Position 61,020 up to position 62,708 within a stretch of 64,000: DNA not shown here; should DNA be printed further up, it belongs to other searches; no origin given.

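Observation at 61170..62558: Uncharacterised 462-aa soluble protein with RLHP motif and coding homopolymeric A tracts, between a nonulosonate synthase and a flippase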

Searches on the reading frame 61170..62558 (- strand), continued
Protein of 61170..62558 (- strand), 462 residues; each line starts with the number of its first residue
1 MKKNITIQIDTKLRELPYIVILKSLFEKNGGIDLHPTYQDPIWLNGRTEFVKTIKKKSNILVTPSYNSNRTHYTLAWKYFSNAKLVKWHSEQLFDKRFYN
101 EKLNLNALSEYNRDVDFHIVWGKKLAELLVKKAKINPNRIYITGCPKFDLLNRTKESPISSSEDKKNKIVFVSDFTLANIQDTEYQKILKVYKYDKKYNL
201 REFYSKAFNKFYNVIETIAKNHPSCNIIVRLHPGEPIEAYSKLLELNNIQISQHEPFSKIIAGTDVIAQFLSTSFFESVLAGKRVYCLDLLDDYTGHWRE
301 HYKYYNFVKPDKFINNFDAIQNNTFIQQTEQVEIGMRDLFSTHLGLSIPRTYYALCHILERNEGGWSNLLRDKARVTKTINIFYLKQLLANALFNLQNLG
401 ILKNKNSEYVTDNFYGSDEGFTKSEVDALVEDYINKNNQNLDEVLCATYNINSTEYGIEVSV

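Call 39: find_encoding_contigs(protein=P0006, flank=10000, max_places=2)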
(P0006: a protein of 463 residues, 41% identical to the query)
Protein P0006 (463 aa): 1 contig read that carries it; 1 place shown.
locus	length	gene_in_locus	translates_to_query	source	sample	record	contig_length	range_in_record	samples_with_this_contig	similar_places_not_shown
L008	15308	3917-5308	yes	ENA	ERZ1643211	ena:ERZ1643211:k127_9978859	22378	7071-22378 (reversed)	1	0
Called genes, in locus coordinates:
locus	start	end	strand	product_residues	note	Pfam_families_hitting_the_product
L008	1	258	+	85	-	?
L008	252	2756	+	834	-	PF02563:Poly_export, PF22461:SLBB_2 (weak), PF10531:SLBB, PF22461:SLBB_2 (weak)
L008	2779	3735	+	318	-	PF02706:Wzz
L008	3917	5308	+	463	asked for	-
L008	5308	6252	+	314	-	PF13469:Sulfotransfer_3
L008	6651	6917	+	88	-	-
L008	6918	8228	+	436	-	-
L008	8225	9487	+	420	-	-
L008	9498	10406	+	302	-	-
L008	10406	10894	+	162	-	PF00132:Hexapep (weak), PF25084:LbH_EIF2B (weak), PF25087:GMPPB_C (faint), PF00132:Hexapep, PF14602:Hexapep_2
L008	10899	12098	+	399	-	PF13439:Glyco_transf_4, PF13579:Glyco_trans_4_4, PF00534:Glycos_transf_1, PF13692:Glyco_trans_1_4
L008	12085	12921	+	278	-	PF00685:Sulfotransfer_1, PF13469:Sulfotransfer_3 (weak)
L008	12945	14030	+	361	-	PF13439:Glyco_transf_4, PF00534:Glycos_transf_1, PF13692:Glyco_trans_1_4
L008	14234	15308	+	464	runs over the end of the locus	PF13727:CoA_binding_3, PF02397:Bac_transf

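Call 40: find_encoding_contigs(protein=P0061, flank=10000, max_places=2)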
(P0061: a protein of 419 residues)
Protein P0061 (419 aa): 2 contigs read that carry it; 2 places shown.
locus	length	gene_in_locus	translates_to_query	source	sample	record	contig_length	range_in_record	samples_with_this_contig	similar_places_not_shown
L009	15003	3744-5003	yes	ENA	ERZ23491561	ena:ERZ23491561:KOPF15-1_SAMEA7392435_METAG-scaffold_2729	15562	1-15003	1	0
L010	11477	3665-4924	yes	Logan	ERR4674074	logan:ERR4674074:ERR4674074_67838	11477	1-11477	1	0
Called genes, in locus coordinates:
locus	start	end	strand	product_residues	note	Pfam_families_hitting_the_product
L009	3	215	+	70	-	?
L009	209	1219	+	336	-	PF00106:adh_short (weak), PF01073:3Beta_HSD, PF01370:Epimerase, PF02719:Polysacc_synt_2, PF04321:RmlD_sub_bind, PF05368:NmrA (weak), PF13460:NAD_binding_10, PF16363:GDP_Man_Dehyd, +2 more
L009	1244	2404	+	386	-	PF01041:DegT_DnrJ_EryC1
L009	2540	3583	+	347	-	PF03102:NeuB, PF08666:SAF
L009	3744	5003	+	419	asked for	-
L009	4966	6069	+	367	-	PF00534:Glycos_transf_1, PF13692:Glyco_trans_1_4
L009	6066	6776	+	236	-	PF00685:Sulfotransfer_1 (faint), PF13469:Sulfotransfer_3 (faint), PF17784:Sulfotransfer_4 (weak)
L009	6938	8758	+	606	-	PF00664:ABC_membrane, PF00005:ABC_tran, PF02463:SMC_N (faint)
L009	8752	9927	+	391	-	-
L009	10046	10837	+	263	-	PF00535:Glycos_transf_2, PF10111:Glyco_tranf_2_2 (weak), PF13641:Glyco_tranf_2_3 (weak)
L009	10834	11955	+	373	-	PF01370:Epimerase, PF04321:RmlD_sub_bind, PF16363:GDP_Man_Dehyd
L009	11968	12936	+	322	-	PF01370:Epimerase, PF04321:RmlD_sub_bind (weak), PF16363:GDP_Man_Dehyd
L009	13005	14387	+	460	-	PF02878:PGM_PMM_I, PF02879:PGM_PMM_II, PF02880:PGM_PMM_III, PF00408:PGM_PMM_IV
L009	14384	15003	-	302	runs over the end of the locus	PF02899:Phage_int_SAM_1 (weak), PF00589:Phage_integrase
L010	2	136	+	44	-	?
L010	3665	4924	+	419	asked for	-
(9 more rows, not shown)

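Call 41: find_encoding_contigs(protein=P0157, flank=10000, max_places=2)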
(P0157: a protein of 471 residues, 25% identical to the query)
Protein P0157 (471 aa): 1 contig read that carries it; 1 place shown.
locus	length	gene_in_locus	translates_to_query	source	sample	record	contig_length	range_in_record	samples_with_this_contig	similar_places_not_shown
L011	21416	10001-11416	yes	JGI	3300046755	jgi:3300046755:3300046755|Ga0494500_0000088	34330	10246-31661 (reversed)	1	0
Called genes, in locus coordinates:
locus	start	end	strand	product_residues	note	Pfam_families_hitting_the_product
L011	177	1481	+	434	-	PF02397:Bac_transf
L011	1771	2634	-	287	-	PF13276:HTH_21, PF00665:rve, PF13683:rve_3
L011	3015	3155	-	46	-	-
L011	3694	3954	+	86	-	-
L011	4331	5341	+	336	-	PF01073:3Beta_HSD, PF01370:Epimerase, PF02719:Polysacc_synt_2, PF04321:RmlD_sub_bind, PF07993:NAD_binding_4 (weak), PF13460:NAD_binding_10, PF16363:GDP_Man_Dehyd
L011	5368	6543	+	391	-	PF01041:DegT_DnrJ_EryC1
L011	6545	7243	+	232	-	PF02348:CTP_transf_3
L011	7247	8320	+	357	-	-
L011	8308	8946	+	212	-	PF00551:Formyl_trans_N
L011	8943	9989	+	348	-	PF03102:NeuB, PF08666:SAF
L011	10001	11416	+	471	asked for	-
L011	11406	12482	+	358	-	PF00534:Glycos_transf_1, PF13692:Glyco_trans_1_4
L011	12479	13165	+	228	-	PF13469:Sulfotransfer_3 (faint), PF17784:Sulfotransfer_4 (weak)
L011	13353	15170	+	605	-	PF00664:ABC_membrane, PF00005:ABC_tran, PF02463:SMC_N (faint)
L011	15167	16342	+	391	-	-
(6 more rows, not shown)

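Call 44: search_protein_families(library=pfam, alignment_id=A2, max_evalue=0.01)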
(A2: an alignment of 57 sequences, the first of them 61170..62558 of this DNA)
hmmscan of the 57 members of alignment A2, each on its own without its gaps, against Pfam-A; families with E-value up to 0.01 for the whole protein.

A. member 1, window:61170-62558:- (462 aa): 2 families
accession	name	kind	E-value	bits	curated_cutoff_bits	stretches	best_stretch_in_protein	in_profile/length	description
PF13716.11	CRAL_TRIO_2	-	0.0051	17.6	23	0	111-196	48-136/137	Divergent CRAL/TRIO domain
PF14939.11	DCAF15_WD40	-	0.0061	16.8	23.9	1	71-147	59-134/213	DDB1-and CUL4-substrate receptor 15, WD repeat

B. families by the number of members that match (of 57 scanned): 8 families
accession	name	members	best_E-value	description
PF02350.25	Epimerase_2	14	0.00024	UDP-N-acetylglucosamine 2-epimerase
PF20471.4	DUF6716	5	1.1e-05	Putative glycosyltransferase (DUF6716)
PF14939.11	DCAF15_WD40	2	0.0034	DDB1-and CUL4-substrate receptor 15, WD repeat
PF13716.11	CRAL_TRIO_2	2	0.0051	Divergent CRAL/TRIO domain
PF04464.20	Glyphos_transf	1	4.1e-07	CDP-Glycerol:Poly(glycerophosphate) glycerophosphotransferase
PF05159.20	Capsule_synth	1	0.00054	Capsule polysaccharide biosynthesis protein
PF20281.3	CTD5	1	0.0081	C-terminal domain 5 of the ABC-three component (ABC-3C) systems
PF04666.19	MGAT4_cons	1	0.0085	MGAT4 conserved region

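Call 46: fold_search(model_id=the predicted structure, library=pdb)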
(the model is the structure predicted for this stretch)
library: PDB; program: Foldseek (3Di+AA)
matches with E <= 10: 1122; with E <= 0.001: 170
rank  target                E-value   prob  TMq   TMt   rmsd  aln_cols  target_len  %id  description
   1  1v4v_A                4.5e-08  1.00  0.48  0.57   7.7       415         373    9  Crystal Structure Of UDP-N-Acetylglucosamine 2-Epimerase From Thermus Thermophilus HB8 (released 2003-12-02)
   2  1v4v_B                1.3e-07  1.00  0.50  0.60   6.9       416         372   10  Crystal Structure Of UDP-N-Acetylglucosamine 2-Epimerase From Thermus Thermophilus HB8 (released 2003-12-02)
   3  4fkz_B                1.9e-07  1.00  0.47  0.55   7.8       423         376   14  Crystal structure of Bacillus subtilis UDP-GlcNAc 2-epimerase in complex with UDP-GlcNAc and UDP (released 2013-05-08)
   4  3c48_B                2.2e-07  1.00  0.27  0.30  13.5       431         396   10  Structure of the retaining glycosyltransferase MshA: The first step in mycothiol biosynthesis. Organism: Corynebacteri (released 2008-03-25)
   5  1f6d_A                2.6e-07  1.00  0.50  0.59   6.5       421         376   12  THE STRUCTURE OF UDP-N-ACETYLGLUCOSAMINE 2-EPIMERASE FROM E. COLI. (released 2000-12-13)
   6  8ahe_A                2.7e-07  1.00  0.52  0.63   6.1       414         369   12  PAC-FragmentDEL: Photoactivated covalent capture of DNA encoded fragments for hit discovery (released 2022-09-14)
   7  3mbo_D                2.7e-07  1.00  0.43  0.51   7.7       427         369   11  Crystal Structure of the Glycosyltransferase BaBshA bound with UDP and L-malate (released 2010-09-29)
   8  3c4q_B                3.4e-07  1.00  0.42  0.48   8.5       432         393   10  Structure of the retaining glycosyltransferase MshA : The first step in mycothiol biosynthesis. Organism : Corynebacte (released 2008-04-01)
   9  8a0m_A                4.3e-07  1.00  0.46  0.22   6.5       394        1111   13  Capsular polysaccharide synthesis multienzyme in complex with capsular polymer fragment (released 2023-04-26)
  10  3ot5_A                5.1e-07  1.00  0.52  0.63   7.3       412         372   11  2.2 Angstrom Resolution Crystal Structure of putative UDP-N-acetylglucosamine 2-epimerase from Listeria monocytogenes (released 2010-09-22)
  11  4fkz_A                5.1e-07  1.00  0.49  0.57   8.6       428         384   13  Crystal structure of Bacillus subtilis UDP-GlcNAc 2-epimerase in complex with UDP-GlcNAc and UDP (released 2013-05-08)
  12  1f6d_B                5.4e-07  1.00  0.50  0.60   6.8       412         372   12  THE STRUCTURE OF UDP-N-ACETYLGLUCOSAMINE 2-EPIMERASE FROM E. COLI. (released 2000-12-13)
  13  4zht_A                5.4e-07  1.00  0.42  0.49   7.7       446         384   12  Crystal structure of UDP-GlcNAc 2-epimerase (released 2016-06-01)
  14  8a0m_C                5.7e-07  1.00  0.47  0.22   7.1       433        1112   13  Capsular polysaccharide synthesis multienzyme in complex with capsular polymer fragment (released 2023-04-26)
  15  7vz6_C                6.4e-07  1.00  0.48  0.60   6.3       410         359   11  The crystal structure of Non-hydrolyzing UDPGlcNAc 2-epimerase in complex with UDP-glucose (released 2022-11-16)
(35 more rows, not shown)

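Call 48: search_solved_structures(query=A2, max_evalue=10, show_alignments=3)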
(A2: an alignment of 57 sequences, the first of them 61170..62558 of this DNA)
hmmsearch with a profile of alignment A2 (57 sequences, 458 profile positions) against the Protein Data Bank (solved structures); distinct sequences matched with E-value up to 10: 13.
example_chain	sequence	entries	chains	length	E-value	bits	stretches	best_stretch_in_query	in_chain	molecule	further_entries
8fuw_A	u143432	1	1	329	0.016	17.3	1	205-284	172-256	Capsule polysaccharide export protein KpsC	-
8fux_A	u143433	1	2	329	0.018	17.2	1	205-284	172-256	Capsule polysaccharide export protein KpsC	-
6mgc_A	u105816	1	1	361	0.019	17.1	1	205-284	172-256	Capsule polysaccharide export protein KpsC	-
8csb_A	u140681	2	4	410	0.062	15.4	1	208-284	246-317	N-acetyl glucosaminyl transferase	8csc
8cse_A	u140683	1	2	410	0.064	15.3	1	208-284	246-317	N-acetyl glucosaminyl transferase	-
5fa0_A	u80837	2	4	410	0.065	15.3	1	208-284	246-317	Putative N-acetyl glucosaminyl transferase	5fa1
8csd_A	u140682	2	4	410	0.073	15.1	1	209-284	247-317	N-acetyl glucosaminyl transferase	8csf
2f9f_A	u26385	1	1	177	0.44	12.6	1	272-325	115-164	first mannosyl transferase (wbaZ-1)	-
3dzc_A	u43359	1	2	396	0.53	12.3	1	115-317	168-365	UDP-N-acetylglucosamine 2-epimerase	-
6b46_I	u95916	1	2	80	0.78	11.8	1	283-358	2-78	Anti-CRISPR protein AcrF1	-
2hxv_A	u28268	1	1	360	1.1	11.2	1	241-272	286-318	Diaminohydroxyphosphoribosylaminopyrimidine deaminase/ 5-amino-6-(5-phosphoribosylamino)ur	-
2lw5_A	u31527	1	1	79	1.5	10.8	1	285-358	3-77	ACR30-35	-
8qad_A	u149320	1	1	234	2.6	10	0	327-411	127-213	sc-apCC-6-LLIA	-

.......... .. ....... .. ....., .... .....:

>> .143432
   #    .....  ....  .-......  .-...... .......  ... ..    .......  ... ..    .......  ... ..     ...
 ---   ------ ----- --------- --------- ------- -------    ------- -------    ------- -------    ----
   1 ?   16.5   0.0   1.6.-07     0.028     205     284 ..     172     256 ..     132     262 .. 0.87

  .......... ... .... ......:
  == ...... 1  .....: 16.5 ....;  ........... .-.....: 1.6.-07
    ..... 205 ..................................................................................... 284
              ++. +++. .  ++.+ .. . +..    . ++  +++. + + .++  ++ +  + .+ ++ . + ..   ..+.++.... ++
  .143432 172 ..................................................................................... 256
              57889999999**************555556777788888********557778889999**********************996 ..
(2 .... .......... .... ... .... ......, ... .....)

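Call 54: find_related_loci(query=A1, collection=metagenome_contigs, flank=10000)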
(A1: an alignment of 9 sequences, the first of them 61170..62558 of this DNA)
Query A1 (462 aa) in metagenome_contigs; peptide patterns used: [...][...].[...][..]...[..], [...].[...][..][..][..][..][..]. (x = any residue, [..] = any of these).
415 stretches matched a pattern; 2 encode a relative of the query (tblastn E <= 1e-3); 2 distinct loci.
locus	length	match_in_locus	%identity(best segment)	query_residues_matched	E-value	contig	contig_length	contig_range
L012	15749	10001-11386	78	1-462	0e+0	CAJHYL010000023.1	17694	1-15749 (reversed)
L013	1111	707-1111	87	1-135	5e-82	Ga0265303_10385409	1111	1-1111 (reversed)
